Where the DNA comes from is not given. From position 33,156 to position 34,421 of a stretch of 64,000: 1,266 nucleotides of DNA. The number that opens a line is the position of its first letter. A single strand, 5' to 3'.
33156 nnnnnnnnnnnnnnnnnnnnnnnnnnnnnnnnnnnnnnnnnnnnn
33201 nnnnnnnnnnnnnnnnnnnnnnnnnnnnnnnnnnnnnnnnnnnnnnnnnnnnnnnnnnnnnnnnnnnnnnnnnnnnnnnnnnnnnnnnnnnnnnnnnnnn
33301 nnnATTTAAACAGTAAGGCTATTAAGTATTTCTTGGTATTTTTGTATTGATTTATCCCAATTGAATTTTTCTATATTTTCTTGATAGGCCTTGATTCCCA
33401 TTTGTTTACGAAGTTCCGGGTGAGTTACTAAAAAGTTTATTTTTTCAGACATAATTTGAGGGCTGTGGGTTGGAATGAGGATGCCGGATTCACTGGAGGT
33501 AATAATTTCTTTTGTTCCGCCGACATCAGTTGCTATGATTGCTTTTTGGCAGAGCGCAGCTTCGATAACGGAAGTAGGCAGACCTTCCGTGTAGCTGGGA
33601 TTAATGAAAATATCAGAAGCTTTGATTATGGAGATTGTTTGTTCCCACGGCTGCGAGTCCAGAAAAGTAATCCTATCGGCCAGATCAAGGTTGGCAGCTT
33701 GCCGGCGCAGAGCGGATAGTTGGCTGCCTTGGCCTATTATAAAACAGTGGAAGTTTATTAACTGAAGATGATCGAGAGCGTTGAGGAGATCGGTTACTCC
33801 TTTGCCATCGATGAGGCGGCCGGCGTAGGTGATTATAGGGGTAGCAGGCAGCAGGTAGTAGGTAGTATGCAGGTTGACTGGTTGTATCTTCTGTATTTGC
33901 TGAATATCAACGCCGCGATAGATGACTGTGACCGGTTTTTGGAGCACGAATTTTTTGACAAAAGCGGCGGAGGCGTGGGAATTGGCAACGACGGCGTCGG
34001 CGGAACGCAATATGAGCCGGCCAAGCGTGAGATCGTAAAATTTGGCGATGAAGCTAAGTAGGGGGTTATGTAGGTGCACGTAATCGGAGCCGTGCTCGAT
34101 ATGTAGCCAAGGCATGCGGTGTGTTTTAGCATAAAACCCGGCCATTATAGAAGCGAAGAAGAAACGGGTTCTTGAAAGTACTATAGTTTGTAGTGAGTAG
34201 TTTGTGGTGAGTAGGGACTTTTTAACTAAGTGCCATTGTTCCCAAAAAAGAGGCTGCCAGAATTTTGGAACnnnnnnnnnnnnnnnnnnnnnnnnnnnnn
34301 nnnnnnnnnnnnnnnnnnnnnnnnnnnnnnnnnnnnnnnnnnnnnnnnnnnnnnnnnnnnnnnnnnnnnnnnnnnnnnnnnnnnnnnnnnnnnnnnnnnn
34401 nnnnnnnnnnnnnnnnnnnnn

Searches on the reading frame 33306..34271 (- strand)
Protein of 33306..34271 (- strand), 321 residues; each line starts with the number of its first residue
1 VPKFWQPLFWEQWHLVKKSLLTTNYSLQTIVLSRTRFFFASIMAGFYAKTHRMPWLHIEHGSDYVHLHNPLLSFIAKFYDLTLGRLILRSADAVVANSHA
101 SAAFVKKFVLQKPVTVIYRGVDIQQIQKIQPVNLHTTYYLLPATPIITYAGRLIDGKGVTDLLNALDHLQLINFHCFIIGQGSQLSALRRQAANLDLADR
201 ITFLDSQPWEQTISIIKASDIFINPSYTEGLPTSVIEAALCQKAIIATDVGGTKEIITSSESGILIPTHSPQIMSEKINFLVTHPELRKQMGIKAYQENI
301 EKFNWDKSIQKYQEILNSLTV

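Call 4: search_protein_families(library=pfam, proteins=[window:33306-34271:-], max_evalue=0.01)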
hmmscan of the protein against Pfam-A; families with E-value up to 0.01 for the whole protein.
window:33306-34271:- (321 aa): 5 families
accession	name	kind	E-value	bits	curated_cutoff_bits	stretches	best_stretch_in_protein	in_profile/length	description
PF00534.26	Glycos_transf_1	-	2.9e-36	125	26.4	1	145-297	16-171/172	Glycosyl transferases group 1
PF13692.12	Glyco_trans_1_4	-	1.6e-27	96.9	27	1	145-283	2-141/142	Glycosyl transferases group 1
PF13439.12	Glyco_transf_4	-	1.4e-11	45.1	28.5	1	36-124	79-169/170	Glycosyltransferase Family 4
PF13524.12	Glyco_trans_1_2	-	1.7e-06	28.5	25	1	200-312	28-142/144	Glycosyl transferase-like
PF13579.12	Glyco_trans_4_4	-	1.4e-05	25.9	29.7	1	41-119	82-157/158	Glycosyl transferase 4-like domain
